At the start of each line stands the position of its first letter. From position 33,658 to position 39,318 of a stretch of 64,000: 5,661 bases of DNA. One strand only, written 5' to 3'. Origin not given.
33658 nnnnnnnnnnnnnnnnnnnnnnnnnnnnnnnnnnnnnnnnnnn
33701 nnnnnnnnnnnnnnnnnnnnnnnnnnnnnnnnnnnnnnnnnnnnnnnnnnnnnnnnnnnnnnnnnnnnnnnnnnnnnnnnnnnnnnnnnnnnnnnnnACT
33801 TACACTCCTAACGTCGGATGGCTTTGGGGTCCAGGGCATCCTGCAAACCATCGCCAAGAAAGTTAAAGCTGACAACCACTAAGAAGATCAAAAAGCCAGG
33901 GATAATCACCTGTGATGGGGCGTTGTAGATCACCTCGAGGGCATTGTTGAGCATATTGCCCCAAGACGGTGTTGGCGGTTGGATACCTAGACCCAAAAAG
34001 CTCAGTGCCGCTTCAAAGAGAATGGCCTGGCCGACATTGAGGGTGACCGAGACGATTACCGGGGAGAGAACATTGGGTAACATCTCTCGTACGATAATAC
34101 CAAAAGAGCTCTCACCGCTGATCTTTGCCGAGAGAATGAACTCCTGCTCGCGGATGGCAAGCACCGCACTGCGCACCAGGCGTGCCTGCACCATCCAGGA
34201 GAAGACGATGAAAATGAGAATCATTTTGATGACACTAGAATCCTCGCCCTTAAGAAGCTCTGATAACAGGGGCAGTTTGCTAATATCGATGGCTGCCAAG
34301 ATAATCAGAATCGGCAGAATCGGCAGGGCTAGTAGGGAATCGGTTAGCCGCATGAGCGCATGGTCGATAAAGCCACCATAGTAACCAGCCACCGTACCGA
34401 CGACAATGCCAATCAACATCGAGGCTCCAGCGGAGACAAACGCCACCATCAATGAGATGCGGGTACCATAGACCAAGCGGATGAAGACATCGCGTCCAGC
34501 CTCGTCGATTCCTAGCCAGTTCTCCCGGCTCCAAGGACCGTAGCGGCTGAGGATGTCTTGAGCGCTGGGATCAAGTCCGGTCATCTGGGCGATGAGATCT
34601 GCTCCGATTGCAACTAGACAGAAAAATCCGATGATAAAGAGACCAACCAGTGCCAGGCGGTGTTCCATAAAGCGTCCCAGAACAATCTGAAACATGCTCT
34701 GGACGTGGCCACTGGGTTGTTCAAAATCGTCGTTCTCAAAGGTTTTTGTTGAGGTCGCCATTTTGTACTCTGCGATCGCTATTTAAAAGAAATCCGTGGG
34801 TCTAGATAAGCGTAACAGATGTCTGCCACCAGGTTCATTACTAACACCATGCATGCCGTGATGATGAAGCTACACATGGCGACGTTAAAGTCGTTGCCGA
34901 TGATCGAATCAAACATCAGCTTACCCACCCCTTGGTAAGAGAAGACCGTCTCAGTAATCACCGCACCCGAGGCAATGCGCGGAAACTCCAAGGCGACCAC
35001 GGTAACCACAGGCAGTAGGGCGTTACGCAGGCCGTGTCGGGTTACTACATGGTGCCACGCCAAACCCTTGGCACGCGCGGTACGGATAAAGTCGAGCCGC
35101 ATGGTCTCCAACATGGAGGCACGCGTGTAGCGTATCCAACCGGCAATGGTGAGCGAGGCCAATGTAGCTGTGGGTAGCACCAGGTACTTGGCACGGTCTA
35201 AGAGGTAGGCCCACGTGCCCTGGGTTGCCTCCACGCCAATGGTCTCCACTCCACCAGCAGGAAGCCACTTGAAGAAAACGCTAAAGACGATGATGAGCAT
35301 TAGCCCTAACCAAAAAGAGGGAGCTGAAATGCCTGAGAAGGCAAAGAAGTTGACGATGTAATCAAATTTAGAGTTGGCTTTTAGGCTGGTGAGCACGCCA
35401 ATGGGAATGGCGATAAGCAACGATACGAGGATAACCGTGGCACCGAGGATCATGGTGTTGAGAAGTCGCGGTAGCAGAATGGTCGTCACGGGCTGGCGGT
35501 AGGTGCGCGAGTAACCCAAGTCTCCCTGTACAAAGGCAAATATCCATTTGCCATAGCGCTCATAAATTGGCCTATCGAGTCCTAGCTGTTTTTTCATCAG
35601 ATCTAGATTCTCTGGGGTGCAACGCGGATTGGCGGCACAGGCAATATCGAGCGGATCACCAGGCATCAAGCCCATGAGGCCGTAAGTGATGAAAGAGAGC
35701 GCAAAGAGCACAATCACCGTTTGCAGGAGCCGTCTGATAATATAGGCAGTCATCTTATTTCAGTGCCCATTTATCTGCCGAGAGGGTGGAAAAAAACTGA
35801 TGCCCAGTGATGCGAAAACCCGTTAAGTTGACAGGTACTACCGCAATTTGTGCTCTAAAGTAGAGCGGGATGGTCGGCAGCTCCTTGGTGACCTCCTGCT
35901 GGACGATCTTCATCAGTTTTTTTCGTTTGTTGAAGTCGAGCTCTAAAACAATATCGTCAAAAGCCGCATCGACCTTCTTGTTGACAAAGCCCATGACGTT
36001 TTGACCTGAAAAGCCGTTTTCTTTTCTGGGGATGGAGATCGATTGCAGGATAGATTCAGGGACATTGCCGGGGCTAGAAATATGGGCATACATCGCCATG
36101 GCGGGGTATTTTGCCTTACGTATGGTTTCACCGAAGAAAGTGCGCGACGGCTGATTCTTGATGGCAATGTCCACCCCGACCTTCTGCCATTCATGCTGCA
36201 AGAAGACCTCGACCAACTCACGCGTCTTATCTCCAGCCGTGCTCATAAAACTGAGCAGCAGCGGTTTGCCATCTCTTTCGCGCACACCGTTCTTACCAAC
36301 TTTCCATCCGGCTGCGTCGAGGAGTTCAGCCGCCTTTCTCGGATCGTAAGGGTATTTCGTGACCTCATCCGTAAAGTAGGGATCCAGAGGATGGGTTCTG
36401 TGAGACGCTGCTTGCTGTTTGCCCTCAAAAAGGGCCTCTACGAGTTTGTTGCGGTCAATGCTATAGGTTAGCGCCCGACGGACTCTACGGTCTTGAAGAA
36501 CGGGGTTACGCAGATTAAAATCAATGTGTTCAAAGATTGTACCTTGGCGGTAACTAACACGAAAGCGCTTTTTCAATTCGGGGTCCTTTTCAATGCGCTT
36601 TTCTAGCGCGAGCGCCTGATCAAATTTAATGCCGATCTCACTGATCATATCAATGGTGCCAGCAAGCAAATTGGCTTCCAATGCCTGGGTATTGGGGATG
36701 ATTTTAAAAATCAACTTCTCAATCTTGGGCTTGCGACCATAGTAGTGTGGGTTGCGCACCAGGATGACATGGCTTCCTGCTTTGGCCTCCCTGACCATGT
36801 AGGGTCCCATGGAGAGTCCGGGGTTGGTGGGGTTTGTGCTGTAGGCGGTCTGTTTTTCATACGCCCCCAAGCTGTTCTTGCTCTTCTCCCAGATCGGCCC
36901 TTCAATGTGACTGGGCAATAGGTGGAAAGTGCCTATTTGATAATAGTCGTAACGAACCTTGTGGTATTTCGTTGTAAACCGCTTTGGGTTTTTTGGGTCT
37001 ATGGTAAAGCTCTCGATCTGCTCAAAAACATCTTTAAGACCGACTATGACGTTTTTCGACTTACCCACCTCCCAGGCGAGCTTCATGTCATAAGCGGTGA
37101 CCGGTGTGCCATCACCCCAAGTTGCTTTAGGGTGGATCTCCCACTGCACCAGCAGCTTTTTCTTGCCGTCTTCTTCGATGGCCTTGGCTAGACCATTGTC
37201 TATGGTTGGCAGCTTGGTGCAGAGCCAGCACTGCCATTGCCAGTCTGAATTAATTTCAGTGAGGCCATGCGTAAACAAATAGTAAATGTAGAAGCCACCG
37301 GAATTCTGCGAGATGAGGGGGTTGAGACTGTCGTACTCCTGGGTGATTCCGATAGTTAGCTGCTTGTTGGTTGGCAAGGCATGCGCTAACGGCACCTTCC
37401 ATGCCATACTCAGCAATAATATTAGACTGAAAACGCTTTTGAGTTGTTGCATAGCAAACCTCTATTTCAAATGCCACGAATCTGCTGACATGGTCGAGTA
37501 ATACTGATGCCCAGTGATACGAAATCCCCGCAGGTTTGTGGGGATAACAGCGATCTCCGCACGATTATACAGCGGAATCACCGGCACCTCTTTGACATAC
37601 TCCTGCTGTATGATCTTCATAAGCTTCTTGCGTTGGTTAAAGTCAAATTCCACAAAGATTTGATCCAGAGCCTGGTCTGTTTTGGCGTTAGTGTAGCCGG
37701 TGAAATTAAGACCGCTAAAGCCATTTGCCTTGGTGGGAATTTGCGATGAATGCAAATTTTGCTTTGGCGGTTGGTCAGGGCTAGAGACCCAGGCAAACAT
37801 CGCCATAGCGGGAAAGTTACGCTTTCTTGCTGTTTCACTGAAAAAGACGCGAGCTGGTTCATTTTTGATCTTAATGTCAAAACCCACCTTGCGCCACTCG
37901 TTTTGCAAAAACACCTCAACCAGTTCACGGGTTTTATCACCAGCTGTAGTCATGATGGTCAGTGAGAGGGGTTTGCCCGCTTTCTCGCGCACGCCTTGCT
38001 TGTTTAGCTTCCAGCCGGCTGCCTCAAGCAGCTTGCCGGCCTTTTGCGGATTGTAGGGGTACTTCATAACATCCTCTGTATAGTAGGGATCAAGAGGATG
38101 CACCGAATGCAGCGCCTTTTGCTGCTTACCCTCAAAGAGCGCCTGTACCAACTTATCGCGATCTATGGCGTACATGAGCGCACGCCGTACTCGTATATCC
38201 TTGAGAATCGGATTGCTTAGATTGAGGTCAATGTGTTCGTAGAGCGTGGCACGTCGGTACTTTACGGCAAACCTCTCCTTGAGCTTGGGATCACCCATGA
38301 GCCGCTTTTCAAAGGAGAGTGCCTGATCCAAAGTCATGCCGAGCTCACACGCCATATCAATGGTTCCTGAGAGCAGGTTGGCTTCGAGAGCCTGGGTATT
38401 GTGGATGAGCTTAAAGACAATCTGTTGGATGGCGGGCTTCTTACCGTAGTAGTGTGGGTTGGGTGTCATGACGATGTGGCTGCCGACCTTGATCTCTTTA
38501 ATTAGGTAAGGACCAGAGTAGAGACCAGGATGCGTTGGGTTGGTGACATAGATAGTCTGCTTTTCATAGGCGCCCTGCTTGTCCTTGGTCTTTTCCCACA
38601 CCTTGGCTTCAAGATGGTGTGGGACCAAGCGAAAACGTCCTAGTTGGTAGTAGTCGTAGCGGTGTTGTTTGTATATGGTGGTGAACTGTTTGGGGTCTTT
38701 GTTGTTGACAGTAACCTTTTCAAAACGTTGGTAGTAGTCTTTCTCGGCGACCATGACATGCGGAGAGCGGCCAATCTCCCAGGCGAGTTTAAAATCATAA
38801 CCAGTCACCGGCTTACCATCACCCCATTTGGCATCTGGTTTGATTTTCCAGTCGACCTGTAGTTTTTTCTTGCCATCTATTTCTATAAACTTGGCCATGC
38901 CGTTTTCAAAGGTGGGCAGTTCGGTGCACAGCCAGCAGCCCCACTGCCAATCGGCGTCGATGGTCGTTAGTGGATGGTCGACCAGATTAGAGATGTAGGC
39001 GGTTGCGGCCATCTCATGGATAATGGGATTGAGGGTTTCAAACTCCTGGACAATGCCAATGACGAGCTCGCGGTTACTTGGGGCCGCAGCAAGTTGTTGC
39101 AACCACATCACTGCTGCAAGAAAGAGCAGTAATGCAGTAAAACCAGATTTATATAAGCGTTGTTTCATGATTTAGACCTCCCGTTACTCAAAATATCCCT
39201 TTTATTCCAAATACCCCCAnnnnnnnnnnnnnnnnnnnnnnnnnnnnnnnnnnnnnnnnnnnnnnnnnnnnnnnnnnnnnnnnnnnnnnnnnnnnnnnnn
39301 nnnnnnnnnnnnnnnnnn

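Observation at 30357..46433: One ABC importer with seven tandem, diverged family-5 substrate-binding protein paralogs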

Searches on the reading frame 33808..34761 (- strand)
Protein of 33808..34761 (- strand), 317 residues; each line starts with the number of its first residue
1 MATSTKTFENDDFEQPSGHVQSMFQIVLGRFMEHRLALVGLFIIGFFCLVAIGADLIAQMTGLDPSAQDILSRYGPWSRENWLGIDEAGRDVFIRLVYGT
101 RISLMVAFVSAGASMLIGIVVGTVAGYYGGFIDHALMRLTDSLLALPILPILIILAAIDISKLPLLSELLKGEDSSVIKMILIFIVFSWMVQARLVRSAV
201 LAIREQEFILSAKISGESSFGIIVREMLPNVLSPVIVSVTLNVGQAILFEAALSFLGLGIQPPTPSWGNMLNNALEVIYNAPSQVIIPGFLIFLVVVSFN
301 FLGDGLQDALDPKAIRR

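Call 5: search_protein_families(library=pfam, proteins=[window:33808-34761:-])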
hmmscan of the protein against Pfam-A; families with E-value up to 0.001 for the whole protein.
window:33808-34761:- (317 aa): 2 families
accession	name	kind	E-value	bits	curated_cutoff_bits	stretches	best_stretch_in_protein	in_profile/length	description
PF00528.27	BPD_transp_1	-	2.1e-30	106.3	26.4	1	118-314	1-182/184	Binding-protein-dependent transport system inner membrane component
PF12911.12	OppC_N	-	1.5e-08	34.8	23.9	1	22-60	1-39/53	N-terminal TM domain of oligopeptide transport permease C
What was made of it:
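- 33808..34761 (-): OppC/DppC-type permease (317 aa). Pfam BPD_transp_1 + OppC_N (call 5).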

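Call 6: search_protein_families(library=ncbifam, proteins=[window:33808-34761:-], max_evalue=0.00001)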
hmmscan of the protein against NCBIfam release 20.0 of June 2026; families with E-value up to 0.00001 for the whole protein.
window:33808-34761:- (317 aa): 18 families
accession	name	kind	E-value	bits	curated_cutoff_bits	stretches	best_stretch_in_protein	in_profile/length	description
NF045476.1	Opp4C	equivalog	1.1e-90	303.7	350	1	22-313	1-278/278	oligopeptide ABC transporter permease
NF045473.1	Opp1C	equivalog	7.8e-73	245.2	350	1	33-313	3-266/267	nickel/cobalt ABC transporter permease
TIGR02790.1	nickel_nikC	equivalog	9.8e-73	244.9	358.45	1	39-311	3-258/258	nickel ABC transporter permease subunit NikC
NF045474.1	Opp2C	equivalog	2.9e-68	230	300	1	64-311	3-236/236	nickel transporter permease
NF007738.0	PRK10417.1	equivalog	1.1e-62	212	335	1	37-314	11-271/277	nickel ABC transporter permease subunit NikC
NF011662.0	PRK15082.1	equivalog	3.1e-62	210.7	484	1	18-314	20-300/303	glutathione ABC transporter permease GsiD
NF045475.1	Opp3C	equivalog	3.3e-59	200.6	450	1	80-313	107-326/328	oligopeptide ABC transporter permease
NF008160.0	PRK10913.1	equivalog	2.5e-54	184.8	483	1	30-313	25-297/300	dipeptide ABC transporter permease DppC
NF047573.1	opine_perm_CntC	exception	3.8e-53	180.6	440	1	28-313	2-270/271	staphylopine uptake ABC transporter permease subunit CntC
NF011935.0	PRK15406.1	equivalog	1.4e-51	176.1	433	1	20-313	22-300/302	oligopeptide ABC transporter permease OppC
NF007376.0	PRK09881.1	equivalog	8.6e-50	169.4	434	1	31-314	27-293/298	D,D-dipeptide ABC transporter permease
NF043080.1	MMSYN1_0166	equivalog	2.2e-41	141.8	370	1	21-314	24-305/307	oligopeptide ABC transporter permease OppC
NF011691.0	PRK15111.1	equivalog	1e-37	130.3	379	1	22-311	14-292/296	putrescine export ABC transporter permease SapC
NF011596.0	PRK15021.1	subfamily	2.9e-29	102.2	439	1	76-313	116-338/341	microcin C ABC transporter permease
NF045470.1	Opp2B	equivalog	2.1e-10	40.3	350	1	89-313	80-298/300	nickel ABC transporter permease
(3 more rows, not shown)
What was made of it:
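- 33808..34761 (-): The best NCBIfam match is Opp4C, below its cutoff (call 6).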

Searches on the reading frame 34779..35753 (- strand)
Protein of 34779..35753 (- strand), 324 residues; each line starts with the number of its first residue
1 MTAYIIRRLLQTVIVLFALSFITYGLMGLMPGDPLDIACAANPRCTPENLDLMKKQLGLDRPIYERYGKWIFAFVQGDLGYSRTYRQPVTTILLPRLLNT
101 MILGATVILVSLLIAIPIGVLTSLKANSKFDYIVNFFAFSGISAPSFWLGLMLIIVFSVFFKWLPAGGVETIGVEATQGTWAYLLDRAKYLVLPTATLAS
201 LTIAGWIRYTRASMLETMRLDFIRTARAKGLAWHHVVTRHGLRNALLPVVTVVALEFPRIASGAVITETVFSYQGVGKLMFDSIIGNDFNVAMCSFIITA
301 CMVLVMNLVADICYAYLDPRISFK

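Call 5: search_protein_families(library=pfam, proteins=[window:34779-35753:-])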
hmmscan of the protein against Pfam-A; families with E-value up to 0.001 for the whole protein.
window:34779-35753:- (324 aa): 2 families
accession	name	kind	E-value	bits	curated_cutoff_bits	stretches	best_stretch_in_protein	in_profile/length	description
PF00528.27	BPD_transp_1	-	1e-38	133.3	26.4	1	115-322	1-183/184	Binding-protein-dependent transport system inner membrane component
PF19300.4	BPD_transp_1_N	-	3.5e-16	59.8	23.8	1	1-77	1-75/114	Binding-prot-dependent transport system membrane comp, N-term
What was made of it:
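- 34779..35753 (-): OppB/DppB-type permease (324 aa). Pfam BPD_transp_1 + BPD_transp_1_N (call 5).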

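Call 6: search_protein_families(library=ncbifam, proteins=[window:34779-35753:-], max_evalue=0.00001)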
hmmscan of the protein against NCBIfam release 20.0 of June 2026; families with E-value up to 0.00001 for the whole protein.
window:34779-35753:- (324 aa): 12 families
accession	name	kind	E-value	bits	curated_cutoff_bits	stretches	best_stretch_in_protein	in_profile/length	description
NF045472.1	Opp4B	equivalog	8.5e-89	298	450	1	1-321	1-318/319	oligopeptide ABC transporter permease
NF045470.1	Opp2B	equivalog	3.6e-85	285.8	350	1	8-321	1-299/300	nickel ABC transporter permease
NF045469.1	Opp1B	equivalog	2e-73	247.6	380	1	1-321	1-306/307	nickel/cobalt ABC transporter permease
TIGR02789.1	nickel_nikB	equivalog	2.4e-69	234.1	447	1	1-322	1-307/314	nickel ABC transporter permease subunit NikB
NF045471.1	Opp3B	equivalog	1.5e-63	215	480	1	1-322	1-303/308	oligopeptide ABC transporter permease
NF007677.0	PRK10352.1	equivalog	1.6e-63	214.6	433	1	1-322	1-307/314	nickel ABC transporter permease subunit NikB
NF008161.0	PRK10914.1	equivalog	3e-63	214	590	1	1-324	1-338/339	dipeptide ABC transporter permease DppB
NF011661.0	PRK15081.1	equivalog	2.1e-61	208.1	463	1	1-324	1-306/306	glutathione ABC transporter permease GsiC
NF007008.0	PRK09471.1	equivalog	4.5e-59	200.4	388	1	1-322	1-305/306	oligopeptide ABC transporter permease OppB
NF011712.0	PRK15133.1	subfamily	6e-40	137.3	445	1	47-323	83-361/364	microcin C ABC transporter permease YejB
NF011690.0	PRK15110.1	equivalog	5.3e-38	131.2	432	1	64-319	41-311/321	putrescine export ABC transporter permease SapB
NF043081.1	MMSYN1_0165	equivalog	8.9e-24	84.2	350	1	70-323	148-386/388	oligopeptide ABC transporter permease OppB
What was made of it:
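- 34779..35753 (-): The best NCBIfam match is Opp4B, below its cutoff (call 6).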

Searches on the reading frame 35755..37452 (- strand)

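Call 6: search_protein_families(library=ncbifam, proteins=[window:35755-37452:-], max_evalue=0.00001)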
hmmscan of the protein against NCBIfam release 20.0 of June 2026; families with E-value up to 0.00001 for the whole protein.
window:35755-37452:- (565 aa): 10 families
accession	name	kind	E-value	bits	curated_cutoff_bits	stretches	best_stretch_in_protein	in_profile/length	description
NF045467.1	Opp4A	equivalog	4.4e-41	140.8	650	1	213-551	208-546/556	oligopeptide ABC transporter substrate-binding protein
TIGR02294.1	nickel_nikA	equivalog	7.8e-40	136.8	393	1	214-549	164-489/501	nickel ABC transporter substrate-binding protein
TIGR04028.1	SBP_KPN_01854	hypoth_equivalog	5.1e-30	104.5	468.5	1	306-547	254-494/509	TIGR04028 family ABC transporter substrate-binding protein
NF045468.1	Opp5A_nikA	equivalog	1.6e-25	89.6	600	1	213-549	159-475/488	nickel ABC transporter substrate-binding protein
NF047575.1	opine_bind_CntA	exception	6.9e-22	77.7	800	1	215-553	193-525/535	staphylopine-dependent metal ABC transporter substrate-binding lipoprotein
NF043070.1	DppA_dipep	equivalog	2.4e-17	62.7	1005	1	213-450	208-424/535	dipeptide ABC transporter periplasmic-binding protein DppA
NF011689.0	PRK15109.1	equivalog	3.9e-17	62.1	560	1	213-545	213-522/547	ABC transporter substrate-binding protein SapA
NF011942.0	PRK15413.1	equivalog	3e-15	55.9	594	1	213-560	183-510/512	glutathione ABC transporter substrate-binding protein GsiB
NF011684.0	PRK15104.1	equivalog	8.1e-13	47.9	947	1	199-546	199-524/543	oligopeptide ABC transporter substrate-binding protein OppA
NF007287.0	PRK09755.1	equivalog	2.2e-07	30.1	1098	0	308-552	292-522/535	ABC transporter substrate-binding protein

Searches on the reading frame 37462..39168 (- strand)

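Call 6: search_protein_families(library=ncbifam, proteins=[window:37462-39168:-], max_evalue=0.00001)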
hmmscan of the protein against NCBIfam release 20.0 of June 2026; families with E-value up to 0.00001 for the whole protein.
window:37462-39168:- (568 aa): 10 families
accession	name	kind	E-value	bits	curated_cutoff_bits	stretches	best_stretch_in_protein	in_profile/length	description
NF045467.1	Opp4A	equivalog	4.6e-42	144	650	1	218-554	210-546/556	oligopeptide ABC transporter substrate-binding protein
TIGR02294.1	nickel_nikA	equivalog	1.3e-37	129.5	393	1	218-555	165-492/501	nickel ABC transporter substrate-binding protein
TIGR04028.1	SBP_KPN_01854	hypoth_equivalog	1.3e-26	93.2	468.5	1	311-550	256-494/509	TIGR04028 family ABC transporter substrate-binding protein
NF045468.1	Opp5A_nikA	equivalog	2e-23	82.7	600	1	218-557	161-480/488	nickel ABC transporter substrate-binding protein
NF047575.1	opine_bind_CntA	exception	1.3e-22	80.1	800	1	218-556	193-525/535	staphylopine-dependent metal ABC transporter substrate-binding lipoprotein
NF011684.0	PRK15104.1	equivalog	7.7e-18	64.5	947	1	105-545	98-520/543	oligopeptide ABC transporter substrate-binding protein OppA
NF011689.0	PRK15109.1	equivalog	3.8e-16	58.9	560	1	218-549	215-523/547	ABC transporter substrate-binding protein SapA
NF011942.0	PRK15413.1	equivalog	8.6e-14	51.1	594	1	307-563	265-510/512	glutathione ABC transporter substrate-binding protein GsiB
NF043070.1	DppA_dipep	equivalog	9.1e-13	47.6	1005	1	218-518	210-488/535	dipeptide ABC transporter periplasmic-binding protein DppA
NF007287.0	PRK09755.1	equivalog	6.4e-11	41.8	1098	1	216-557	207-524/535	ABC transporter substrate-binding protein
